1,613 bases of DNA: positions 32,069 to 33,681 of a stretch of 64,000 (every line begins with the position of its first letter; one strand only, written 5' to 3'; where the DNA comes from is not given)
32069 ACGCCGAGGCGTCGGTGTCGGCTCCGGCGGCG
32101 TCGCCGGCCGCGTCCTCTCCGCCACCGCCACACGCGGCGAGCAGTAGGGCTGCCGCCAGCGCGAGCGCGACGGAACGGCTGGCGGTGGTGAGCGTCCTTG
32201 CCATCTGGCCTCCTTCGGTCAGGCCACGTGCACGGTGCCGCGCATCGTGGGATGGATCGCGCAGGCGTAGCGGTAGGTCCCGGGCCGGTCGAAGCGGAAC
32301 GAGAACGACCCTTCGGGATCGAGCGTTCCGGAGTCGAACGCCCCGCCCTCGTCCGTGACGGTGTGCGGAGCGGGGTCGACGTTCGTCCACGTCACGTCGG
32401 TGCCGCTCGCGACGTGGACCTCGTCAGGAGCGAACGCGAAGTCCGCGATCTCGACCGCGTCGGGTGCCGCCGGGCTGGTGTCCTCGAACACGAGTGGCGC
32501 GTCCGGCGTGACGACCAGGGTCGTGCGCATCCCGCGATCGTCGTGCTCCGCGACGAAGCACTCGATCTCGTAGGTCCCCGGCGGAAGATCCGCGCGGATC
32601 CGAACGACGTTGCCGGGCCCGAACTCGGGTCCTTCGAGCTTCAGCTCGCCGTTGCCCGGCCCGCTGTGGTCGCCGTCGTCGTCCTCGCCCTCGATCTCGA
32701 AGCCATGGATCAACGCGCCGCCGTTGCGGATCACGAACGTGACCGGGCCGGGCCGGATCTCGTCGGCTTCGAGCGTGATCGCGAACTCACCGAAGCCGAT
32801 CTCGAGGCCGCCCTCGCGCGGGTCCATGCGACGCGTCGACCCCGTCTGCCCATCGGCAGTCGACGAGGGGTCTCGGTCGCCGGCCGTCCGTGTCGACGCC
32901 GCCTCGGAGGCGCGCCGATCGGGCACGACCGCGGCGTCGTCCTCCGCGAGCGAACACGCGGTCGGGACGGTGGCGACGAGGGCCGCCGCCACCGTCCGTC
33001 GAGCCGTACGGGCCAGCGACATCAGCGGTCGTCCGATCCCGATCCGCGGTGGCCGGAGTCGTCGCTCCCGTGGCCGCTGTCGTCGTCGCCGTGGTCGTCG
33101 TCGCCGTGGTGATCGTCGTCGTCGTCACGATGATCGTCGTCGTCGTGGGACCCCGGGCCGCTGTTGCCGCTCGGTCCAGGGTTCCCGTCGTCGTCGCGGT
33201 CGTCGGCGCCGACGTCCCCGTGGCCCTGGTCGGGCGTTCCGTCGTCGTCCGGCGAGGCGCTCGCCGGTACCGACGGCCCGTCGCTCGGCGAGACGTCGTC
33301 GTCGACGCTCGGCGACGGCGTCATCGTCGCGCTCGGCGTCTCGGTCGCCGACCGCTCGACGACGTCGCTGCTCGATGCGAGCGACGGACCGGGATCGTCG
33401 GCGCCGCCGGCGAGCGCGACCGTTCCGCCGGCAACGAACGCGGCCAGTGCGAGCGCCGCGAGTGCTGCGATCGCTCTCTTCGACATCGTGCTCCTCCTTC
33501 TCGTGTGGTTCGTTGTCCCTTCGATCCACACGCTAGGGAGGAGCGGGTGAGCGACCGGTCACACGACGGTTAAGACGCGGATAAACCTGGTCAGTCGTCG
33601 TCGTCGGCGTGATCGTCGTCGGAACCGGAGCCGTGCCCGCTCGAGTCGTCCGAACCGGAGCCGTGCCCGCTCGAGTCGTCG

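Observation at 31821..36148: Two-component-controlled operon encoding two Asp/His-rich secreted proteins plus three cupredoxin domains, with no classical copper-resistance genes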

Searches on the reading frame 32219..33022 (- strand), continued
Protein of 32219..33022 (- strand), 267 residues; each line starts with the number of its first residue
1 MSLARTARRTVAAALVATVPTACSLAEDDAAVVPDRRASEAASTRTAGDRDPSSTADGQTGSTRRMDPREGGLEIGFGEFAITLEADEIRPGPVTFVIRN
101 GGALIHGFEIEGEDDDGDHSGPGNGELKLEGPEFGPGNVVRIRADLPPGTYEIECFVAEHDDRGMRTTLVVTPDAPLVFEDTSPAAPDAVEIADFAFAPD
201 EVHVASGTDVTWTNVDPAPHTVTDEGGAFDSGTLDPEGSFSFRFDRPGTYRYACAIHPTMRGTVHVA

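Call 39: predict_structure(alignment_id=A1)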
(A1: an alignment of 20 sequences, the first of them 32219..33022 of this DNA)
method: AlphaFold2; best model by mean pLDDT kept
length: 267 residues; sequences in the alignment: 20
mean_pLDDT: 54.1   pTM: 0.36
mean pLDDT of the five models: 54.1, 53.7, 51.6, 51.4, 50.3
residues with pLDDT >= 90: 22; 70-90: 43; 50-70: 57; < 50: 145
segments of 3 or more residues with pLDDT < 50: 1-4, 11-19, 21-92, 113-144, 173-197
pLDDT, mean of each block of 10 residues (from residue 1): 49 47 38 35 33 30 32 38 32 59 56 47 40 41 54 62 57 40 34 46 83 81 91 89 93 77 86
secondary structure, 60 per line:
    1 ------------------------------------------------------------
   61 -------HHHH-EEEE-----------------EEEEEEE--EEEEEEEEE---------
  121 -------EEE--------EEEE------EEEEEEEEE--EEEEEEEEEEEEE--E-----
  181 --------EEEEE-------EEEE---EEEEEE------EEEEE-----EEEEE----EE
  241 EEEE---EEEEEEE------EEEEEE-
elements in order: H68-71 E73-76 E94-100 E103-111 E128-130 E139-142 E149-157 E160-172 E189-193 E201-204 E208-213 E220-224 E230-234 E239-244 E248-254 E261-266
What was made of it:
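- Tried and rejected: The cup2 model built from 20 sequences was too poor for domain 1 (pLDDT 54, call 39).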

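Call 72: predict_structure(alignment_id=A5)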
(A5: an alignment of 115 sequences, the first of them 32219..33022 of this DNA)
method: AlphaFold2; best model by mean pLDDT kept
length: 267 residues; sequences in the alignment: 115
mean_pLDDT: 80.0   pTM: 0.56
mean pLDDT of the five models: 80.0, 76.7, 76.4, 76.0, 73.7
residues with pLDDT >= 90: 130; 70-90: 60; 50-70: 34; < 50: 43
segments of 3 or more residues with pLDDT < 50: 1-6, 11-13, 26-32, 34-38, 40-44, 48-51, 53-60
pLDDT, mean of each block of 10 residues (from residue 1): 46 52 48 46 48 46 77 86 90 94 87 76 72 88 95 90 89 88 77 92 97 95 98 98 98 93 97
secondary structure, 60 per line:
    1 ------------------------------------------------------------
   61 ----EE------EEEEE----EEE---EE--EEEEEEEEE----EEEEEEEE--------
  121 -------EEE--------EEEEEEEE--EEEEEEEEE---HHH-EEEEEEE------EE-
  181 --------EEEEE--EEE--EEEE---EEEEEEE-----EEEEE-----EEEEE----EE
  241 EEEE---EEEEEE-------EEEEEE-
elements in order: E73-77 E82-84 E92-100 E105-112 E128-130 E139-146 E149-157 E165-171 E189-193 E196-198 E201-204 E208-214 E220-224 E230-234 E239-244 E248-253 E261-266
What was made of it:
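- On Type-1 (blue) copper proteins / cupredoxins: In the AlphaFold2 model, domain 1 has pLDDT of about 86-95 outside its loop and domain 2 has 92-98 (call 72).
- Tried and rejected: It was repeated with 115 sequences (call 72).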

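Call 75: fold_search(model_id=the predicted structure, library=pdb)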
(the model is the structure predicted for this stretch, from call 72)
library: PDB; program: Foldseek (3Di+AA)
matches with E <= 10: 1431; with E <= 0.001: 333
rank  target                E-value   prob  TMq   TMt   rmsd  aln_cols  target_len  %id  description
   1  9cck_A                3.9e-14  1.00  0.29  0.19  16.3       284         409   23  Multi-copper oxidase with a C-terminal cupredoxin domain from Nitrosopumilus maritimus (released 2025-02-05)
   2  6hbe_A                4.4e-12  1.00  0.29  0.18  15.4       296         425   16  Cu-containing nitrite reductase (NirK) from Thermus scotoductus SA-01 (released 2019-01-23)
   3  6hbe_C                1.0e-11  1.00  0.28  0.18  15.4       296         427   16  Cu-containing nitrite reductase (NirK) from Thermus scotoductus SA-01 (released 2019-01-23)
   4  3gdc_A                1.5e-09  1.00  0.26  0.24  12.4       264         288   14  Crystal structure of multicopper oxidase (released 2010-03-09)
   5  3gdc_B                4.8e-09  1.00  0.25  0.24  13.0       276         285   15  Crystal structure of multicopper oxidase (released 2010-03-09)
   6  3gdc_C                6.7e-09  1.00  0.26  0.25  12.4       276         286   16  Crystal structure of multicopper oxidase (released 2010-03-09)
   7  3ta4_F                1.0e-08  1.00  0.24  0.23  13.9       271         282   15  Small laccase from Amycolatopsis sp. ATCC 39116 complexed with 1-(3,4-dimethoxyphenyl)-2-(2-methoxyphenoxy)-1,3-dihydr (released 2012-09-12)
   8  7ptm_A                1.4e-08  1.00  0.24  0.23  13.8       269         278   12  Crystal Structure of Two-Domain Laccase mutant M199G/R240H from Streptomyces griseoflavus (released 2022-01-19)
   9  3kw8                  1.5e-08  1.00  0.25  0.24  13.6       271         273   13  Two-domain laccase from Streptomyces coelicolor at 2.3 A resolution (released 2010-12-08)
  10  7pfr_C                1.5e-08  1.00  0.24  0.23  13.9       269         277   12  Crystal Structure of Two-Domain Laccase mutant M199A from Streptomyces griseoflavus (released 2022-01-19)
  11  5lhl_A                2.1e-08  1.00  0.24  0.23  13.5       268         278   12  Crystal Structure of Two-Domain Laccase from Streptomyces griseoflavus (released 2017-08-16)
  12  4nb7                  2.2e-08  1.00  0.24  0.23  13.6       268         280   13  Crystal Structure of Two-Domain Laccase from Streptomyces LIvidans AC1709 in complex with azide after 180 min soaking (released 2014-10-29)
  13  3tbb_B                2.8e-08  1.00  0.23  0.23  13.3       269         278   12  Small laccase from Streptomyces viridosporus T7A; alternate crystal form. (released 2012-08-29)
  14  4n8u_B                2.9e-08  1.00  0.25  0.24  12.7       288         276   13  Two-Domain Laccase from Streptomyces viridochromogenes at 2.4 A resolution AC629 (released 2014-10-29)
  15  7rab_F                3.1e-08  1.00  0.26  0.23  12.7       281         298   14  Crystal structure of a dodecameric multicopper oxidase from M. hydrothermalis in a cubic lattice (released 2021-10-20)
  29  5fc9_A                7.1e-08  1.00  0.29  0.79   1.9        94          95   29  Novel Purple Cupredoxin from Nitrosopumilus maritimus (released 2016-05-11)
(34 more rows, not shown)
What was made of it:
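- On Type-1 (blue) copper proteins / cupredoxins: Foldseek finds amicyanin, 5fc9 and two-domain MCOs (call 75).
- Two cupredoxin folds are modelled at pLDDT 80 (calls 72, 75).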

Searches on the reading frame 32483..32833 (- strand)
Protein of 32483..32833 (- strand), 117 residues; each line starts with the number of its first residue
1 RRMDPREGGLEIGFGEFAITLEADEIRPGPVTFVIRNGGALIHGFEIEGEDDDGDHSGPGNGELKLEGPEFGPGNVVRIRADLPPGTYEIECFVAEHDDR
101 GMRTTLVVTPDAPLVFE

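Call 56: search_solved_structures(query=A4, max_evalue=1, show_alignments=3)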
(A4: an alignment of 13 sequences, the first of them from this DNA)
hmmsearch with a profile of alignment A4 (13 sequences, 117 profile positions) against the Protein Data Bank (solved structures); distinct sequences matched with E-value up to 1: 73 (the best 60 are shown).
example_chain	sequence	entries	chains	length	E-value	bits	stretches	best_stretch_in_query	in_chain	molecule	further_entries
6z0j_A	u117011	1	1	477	0.00034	24.3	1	39-113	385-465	Putative multicopper oxidase mco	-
6z0k_A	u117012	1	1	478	0.00034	24.3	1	39-113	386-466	Putative multicopper oxidase mco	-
6xiz_A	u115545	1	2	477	0.00038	24.2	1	39-113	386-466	Copper oxidase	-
9ix9_A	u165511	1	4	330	0.00056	23.6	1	25-110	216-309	Two-Domain Laccase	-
8aip_A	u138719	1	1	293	0.0012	22.6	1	25-110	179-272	Two-Domain Laccase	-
4w1t_A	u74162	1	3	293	0.0037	21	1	30-110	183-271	Copper oxidase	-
4uan_A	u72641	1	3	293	0.0037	21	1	30-110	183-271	Copper oxidase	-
4uah_A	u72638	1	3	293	0.0039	20.9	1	30-110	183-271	Copper oxidase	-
4n8u_A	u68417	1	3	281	0.0048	20.6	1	30-110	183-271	Multicopper oxidase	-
4m3h_A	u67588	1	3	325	0.005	20.6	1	30-110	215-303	Copper oxidase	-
9rc8_A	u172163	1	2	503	0.0078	20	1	67-106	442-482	Multicopper oxidase domain-containing protein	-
6xj0_A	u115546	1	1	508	0.0079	19.9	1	67-106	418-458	Multicopper oxidase mco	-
9rc6_A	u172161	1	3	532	0.0083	19.9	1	67-106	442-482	Multicopper oxidase domain-containing protein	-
9rc3_A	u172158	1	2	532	0.0085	19.8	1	67-106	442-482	Multicopper oxidase, type 2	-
8p9v_A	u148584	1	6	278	0.011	19.5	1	31-110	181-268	Two-domain laccase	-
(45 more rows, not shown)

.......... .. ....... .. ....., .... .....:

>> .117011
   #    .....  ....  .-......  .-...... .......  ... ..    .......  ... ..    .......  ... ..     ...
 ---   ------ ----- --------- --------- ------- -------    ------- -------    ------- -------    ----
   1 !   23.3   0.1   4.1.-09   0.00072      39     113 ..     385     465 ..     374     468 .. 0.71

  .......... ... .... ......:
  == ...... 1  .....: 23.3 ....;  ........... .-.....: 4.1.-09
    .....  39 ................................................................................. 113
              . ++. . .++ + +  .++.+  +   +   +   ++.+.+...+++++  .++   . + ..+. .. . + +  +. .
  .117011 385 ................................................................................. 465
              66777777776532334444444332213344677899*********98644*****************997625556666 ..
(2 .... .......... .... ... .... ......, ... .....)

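Call 57: search_protein_families(library=pfam, proteins=[window:32483-32833:-], max_evalue=1)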
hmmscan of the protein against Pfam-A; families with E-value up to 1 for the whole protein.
seq(117 aa): 4 families
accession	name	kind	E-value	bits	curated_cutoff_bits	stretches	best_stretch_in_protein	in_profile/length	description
PF06525.17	SoxE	-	0.03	14.3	21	1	76-109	106-139/149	Sulfocyanin (SoxE) domain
PF23509.1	MSMEG_3727_PQQ-assoc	-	0.031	14.1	27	1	18-113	46-139/152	MSMEG_3727, PQQ-associated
PF21226.3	MalQ_N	-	0.033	15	24.1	1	75-110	59-91/91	MalQ N-terminal beta sandwich domain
PF07731.20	Cu-oxidase_2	-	0.057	13.6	20.4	1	75-111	99-136/137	Multicopper oxidase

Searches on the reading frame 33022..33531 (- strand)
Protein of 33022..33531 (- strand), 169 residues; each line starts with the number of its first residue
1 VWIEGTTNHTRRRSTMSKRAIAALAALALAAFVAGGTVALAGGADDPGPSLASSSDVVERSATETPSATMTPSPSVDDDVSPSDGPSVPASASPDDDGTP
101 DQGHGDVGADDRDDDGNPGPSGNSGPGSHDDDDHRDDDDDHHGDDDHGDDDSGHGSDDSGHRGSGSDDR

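Call 3: search_protein_families(library=pfam, proteins=[window:33022-33531:-], max_evalue=0.01)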
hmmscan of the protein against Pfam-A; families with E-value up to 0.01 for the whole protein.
window:33022-33531:- (169 aa): 0 families

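Call 4: search_protein_families(library=ncbifam, proteins=[window:33022-33531:-], max_evalue=0.01)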
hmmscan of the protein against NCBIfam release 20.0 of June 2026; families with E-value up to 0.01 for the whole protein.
window:33022-33531:- (169 aa): 0 families

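Call 60: search_protein_representatives(protein=window:33022-33486:-)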
Query: 154 residues. Proteins with E-value up to 0.001 (for the whole library): 3; up to 1e-10: 2; up to 1e-30: 0. The best 3 are listed.
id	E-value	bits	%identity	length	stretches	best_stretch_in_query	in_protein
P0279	3.0e-27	112.0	65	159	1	1-150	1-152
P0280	6.9e-23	97.8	78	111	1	1-88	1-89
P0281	4.4e-05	39.9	41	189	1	6-153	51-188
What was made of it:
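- Tried and rejected: DH1 relatives therefore had to be found by synteny (call 60).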

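Call 63: search_protein_families(library=pfam, proteins=[window:33022-33486:-], max_evalue=10)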
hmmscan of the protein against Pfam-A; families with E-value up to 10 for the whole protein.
window:33022-33486:- (154 aa): 0 families
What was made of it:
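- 33022..33486 (-): DH1 (154 aa). It has a signal or anchor helix, a Pro/Ser/Thr spacer, a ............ motif, and then Asp/His/Ser/Gly low complexity with net charge about -31. Its stop overlaps the cup2 start (TGATG). No Pfam or NCBIfam family (calls 3, 4, 63).
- On Any described family for DH1 or DH2: There are no hits even at E up to 10, apart from noise (calls 3, 4, 63).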
